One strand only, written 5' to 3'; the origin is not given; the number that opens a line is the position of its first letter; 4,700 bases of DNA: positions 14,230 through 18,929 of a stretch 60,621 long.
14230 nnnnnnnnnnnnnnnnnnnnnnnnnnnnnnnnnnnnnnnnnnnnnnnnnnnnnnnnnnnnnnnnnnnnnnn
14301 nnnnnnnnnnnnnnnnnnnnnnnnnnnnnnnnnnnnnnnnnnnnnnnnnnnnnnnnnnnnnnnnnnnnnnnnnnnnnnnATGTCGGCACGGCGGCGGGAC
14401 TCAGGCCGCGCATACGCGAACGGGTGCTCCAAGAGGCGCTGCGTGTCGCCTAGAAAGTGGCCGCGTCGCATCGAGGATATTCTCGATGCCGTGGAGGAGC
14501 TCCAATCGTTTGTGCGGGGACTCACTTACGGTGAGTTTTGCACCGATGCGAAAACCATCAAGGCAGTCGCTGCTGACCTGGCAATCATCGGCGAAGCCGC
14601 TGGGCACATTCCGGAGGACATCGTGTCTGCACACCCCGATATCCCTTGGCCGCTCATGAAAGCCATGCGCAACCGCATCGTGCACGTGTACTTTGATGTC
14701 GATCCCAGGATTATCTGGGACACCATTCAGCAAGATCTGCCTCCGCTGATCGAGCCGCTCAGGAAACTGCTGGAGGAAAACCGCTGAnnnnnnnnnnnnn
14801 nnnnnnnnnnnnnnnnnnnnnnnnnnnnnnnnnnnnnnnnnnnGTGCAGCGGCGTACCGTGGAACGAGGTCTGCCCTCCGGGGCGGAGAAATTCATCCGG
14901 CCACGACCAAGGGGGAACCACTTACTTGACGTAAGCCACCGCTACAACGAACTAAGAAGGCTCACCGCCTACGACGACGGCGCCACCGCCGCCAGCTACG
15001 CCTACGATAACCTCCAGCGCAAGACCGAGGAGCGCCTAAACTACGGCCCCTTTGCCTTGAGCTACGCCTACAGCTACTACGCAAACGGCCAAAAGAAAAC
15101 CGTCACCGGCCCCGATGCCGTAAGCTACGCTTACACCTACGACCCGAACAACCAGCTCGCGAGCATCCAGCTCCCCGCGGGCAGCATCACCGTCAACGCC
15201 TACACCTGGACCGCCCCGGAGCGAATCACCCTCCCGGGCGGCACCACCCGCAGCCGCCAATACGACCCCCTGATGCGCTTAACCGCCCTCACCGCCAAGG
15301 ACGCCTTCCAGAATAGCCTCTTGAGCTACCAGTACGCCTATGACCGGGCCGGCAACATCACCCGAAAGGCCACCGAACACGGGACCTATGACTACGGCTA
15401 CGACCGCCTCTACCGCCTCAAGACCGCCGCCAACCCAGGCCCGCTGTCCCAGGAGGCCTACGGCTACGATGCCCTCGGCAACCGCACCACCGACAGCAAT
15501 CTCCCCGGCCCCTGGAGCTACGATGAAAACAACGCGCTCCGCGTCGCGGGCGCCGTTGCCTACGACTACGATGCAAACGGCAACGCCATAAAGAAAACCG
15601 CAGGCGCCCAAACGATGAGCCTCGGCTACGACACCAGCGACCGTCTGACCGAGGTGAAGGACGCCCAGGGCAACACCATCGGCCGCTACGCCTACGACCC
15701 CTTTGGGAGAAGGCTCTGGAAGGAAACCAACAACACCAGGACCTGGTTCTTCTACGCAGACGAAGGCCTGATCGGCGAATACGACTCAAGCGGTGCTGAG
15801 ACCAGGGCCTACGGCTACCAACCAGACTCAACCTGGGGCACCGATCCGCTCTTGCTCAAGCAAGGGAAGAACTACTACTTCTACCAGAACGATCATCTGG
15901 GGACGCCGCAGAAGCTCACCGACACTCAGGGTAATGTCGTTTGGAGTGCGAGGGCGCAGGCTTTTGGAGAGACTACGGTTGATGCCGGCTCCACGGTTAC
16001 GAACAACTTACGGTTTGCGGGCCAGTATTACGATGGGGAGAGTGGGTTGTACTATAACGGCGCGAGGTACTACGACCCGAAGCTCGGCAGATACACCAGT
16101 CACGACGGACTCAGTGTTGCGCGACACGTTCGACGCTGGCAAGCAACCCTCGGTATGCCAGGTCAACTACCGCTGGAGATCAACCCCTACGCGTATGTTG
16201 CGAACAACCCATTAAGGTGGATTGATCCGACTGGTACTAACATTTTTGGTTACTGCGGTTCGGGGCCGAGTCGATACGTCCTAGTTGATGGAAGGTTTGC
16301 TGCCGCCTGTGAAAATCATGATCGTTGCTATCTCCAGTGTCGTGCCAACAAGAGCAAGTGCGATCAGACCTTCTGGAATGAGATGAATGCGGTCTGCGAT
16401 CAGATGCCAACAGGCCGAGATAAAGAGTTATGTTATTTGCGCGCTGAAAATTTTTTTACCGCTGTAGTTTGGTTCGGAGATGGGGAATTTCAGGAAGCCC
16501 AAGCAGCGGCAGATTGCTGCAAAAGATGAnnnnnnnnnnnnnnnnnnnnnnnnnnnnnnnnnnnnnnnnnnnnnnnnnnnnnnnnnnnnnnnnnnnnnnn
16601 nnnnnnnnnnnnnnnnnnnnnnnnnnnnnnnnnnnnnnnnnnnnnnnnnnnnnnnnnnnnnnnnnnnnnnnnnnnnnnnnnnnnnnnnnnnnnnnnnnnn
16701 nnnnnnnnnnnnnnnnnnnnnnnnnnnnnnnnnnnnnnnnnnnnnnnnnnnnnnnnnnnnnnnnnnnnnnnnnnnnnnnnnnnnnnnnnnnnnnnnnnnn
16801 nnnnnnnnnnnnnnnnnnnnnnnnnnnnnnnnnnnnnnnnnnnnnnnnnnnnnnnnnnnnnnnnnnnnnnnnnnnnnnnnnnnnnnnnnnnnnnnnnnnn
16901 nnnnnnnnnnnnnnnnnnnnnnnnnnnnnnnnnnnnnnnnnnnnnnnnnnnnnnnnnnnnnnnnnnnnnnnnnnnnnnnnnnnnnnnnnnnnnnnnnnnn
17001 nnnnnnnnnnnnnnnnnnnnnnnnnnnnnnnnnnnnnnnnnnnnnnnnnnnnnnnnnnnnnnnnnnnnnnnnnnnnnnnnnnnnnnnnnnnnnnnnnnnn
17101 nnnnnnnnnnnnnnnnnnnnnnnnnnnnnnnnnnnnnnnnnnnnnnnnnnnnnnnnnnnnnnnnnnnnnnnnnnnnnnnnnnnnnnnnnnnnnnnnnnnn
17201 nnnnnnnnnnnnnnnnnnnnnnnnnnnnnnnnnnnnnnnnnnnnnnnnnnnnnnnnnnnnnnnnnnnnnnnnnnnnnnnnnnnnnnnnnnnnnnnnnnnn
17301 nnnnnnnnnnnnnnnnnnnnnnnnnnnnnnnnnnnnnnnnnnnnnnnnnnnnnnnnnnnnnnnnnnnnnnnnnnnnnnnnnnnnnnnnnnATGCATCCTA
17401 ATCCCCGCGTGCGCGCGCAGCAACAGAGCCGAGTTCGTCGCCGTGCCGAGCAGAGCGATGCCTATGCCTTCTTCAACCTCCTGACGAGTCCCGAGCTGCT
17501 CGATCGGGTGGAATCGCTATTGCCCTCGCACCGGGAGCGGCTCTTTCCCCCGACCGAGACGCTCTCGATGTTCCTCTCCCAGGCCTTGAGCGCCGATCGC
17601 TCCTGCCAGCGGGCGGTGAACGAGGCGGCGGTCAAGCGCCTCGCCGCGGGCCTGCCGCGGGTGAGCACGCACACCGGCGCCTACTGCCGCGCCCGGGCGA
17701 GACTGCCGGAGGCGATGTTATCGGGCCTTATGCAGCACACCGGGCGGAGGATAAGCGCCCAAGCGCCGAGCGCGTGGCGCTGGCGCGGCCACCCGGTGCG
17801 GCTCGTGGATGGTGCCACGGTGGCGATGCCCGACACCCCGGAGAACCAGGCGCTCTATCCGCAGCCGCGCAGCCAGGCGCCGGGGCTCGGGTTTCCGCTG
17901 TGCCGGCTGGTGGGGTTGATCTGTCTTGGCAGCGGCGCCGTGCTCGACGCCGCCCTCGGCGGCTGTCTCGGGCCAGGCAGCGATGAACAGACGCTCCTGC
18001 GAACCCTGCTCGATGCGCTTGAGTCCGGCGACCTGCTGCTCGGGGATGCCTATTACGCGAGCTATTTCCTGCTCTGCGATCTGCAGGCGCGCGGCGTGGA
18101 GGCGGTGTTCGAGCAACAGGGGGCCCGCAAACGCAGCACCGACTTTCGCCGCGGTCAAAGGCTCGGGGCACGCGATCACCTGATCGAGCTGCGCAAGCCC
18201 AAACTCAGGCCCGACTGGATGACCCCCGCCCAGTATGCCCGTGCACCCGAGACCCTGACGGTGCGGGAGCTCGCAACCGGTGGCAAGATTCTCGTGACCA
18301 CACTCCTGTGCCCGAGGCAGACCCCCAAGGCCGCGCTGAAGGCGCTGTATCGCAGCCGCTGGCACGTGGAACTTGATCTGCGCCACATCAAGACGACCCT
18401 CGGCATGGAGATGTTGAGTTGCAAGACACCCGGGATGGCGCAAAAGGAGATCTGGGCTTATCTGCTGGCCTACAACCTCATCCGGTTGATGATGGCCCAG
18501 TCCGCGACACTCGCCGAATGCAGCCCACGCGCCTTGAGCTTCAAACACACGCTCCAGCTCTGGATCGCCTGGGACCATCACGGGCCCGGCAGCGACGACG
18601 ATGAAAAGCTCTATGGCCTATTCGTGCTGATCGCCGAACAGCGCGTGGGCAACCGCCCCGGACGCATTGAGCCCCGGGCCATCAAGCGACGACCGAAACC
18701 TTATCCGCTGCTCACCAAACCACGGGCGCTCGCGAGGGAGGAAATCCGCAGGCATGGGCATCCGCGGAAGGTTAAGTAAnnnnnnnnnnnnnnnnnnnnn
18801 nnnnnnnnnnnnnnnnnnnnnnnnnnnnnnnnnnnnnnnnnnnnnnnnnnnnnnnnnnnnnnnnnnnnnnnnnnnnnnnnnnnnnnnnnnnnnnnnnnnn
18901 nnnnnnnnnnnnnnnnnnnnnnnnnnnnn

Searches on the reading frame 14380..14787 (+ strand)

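Call 87: search_protein_families(library=pfam, proteins=[window:14380-14787:+], max_evalue=0.001)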
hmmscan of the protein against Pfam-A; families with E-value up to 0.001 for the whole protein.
window:14380-14787:+ (135 aa): 1 family
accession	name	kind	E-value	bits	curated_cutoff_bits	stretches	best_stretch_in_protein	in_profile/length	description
PF01934.22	HepT-like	-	5.8e-27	94.2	23.5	1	34-129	1-119/120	Ribonuclease HepT-like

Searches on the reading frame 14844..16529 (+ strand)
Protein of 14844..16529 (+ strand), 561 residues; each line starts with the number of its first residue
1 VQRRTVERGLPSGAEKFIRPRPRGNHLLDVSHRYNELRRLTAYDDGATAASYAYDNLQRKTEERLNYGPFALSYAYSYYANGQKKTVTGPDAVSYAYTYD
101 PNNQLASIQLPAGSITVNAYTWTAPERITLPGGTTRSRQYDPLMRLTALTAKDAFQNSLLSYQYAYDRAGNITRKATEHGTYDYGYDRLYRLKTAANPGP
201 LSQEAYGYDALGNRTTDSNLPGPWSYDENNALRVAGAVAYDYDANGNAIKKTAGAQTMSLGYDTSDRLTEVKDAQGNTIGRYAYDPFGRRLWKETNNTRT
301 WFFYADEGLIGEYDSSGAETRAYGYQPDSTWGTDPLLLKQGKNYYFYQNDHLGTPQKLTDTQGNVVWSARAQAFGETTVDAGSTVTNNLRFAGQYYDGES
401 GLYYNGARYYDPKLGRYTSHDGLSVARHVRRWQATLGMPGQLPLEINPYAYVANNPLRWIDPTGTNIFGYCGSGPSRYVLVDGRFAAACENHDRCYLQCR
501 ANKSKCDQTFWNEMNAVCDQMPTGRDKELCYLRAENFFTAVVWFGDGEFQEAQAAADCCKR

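Call 87: search_protein_families(library=pfam, proteins=[window:14844-16529:+], max_evalue=0.001)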
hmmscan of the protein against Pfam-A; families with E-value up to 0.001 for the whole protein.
window:14844-16529:+ (561 aa): 4 families
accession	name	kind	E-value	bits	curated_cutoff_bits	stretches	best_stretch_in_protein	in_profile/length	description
PF05593.20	RHS_repeat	-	1.4e-19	70.5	22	2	262-290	1-28/38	RHS Repeat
PF03527.20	RHS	-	1.8e-15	56.9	27.9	1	345-379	2-36/38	RHS protein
PF25023.1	TEN_YD-shell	-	1.7e-13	50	50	2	164-421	602-866/909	Teneurin YD-shell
PF06951.16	PLA2G12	-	1.6e-05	25.4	34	1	487-560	100-177/184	Group XII secretory phospholipase A2 precursor (PLA2G12)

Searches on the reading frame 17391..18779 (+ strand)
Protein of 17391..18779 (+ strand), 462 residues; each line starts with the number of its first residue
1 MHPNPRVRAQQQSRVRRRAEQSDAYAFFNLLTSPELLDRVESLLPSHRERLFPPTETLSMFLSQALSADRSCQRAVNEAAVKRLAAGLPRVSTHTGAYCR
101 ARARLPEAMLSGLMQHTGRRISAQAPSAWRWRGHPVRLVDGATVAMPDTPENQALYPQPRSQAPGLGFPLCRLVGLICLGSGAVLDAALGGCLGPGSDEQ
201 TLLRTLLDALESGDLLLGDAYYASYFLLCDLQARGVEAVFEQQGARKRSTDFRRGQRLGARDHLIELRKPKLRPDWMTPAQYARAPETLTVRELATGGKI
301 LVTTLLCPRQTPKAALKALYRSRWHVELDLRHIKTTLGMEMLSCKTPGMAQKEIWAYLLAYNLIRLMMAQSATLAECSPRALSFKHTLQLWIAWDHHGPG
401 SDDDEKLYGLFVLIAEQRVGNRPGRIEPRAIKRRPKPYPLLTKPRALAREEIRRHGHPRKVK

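Call 87: search_protein_families(library=pfam, proteins=[window:17391-18779:+], max_evalue=0.001)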
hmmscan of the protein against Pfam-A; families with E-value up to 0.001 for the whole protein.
window:17391-18779:+ (462 aa): 1 family
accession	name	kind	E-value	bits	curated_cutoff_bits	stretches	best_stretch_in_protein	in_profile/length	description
PF01609.27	DDE_Tnp_1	-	2.7e-18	66.9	23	1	132-363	2-200/200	Transposase DDE domain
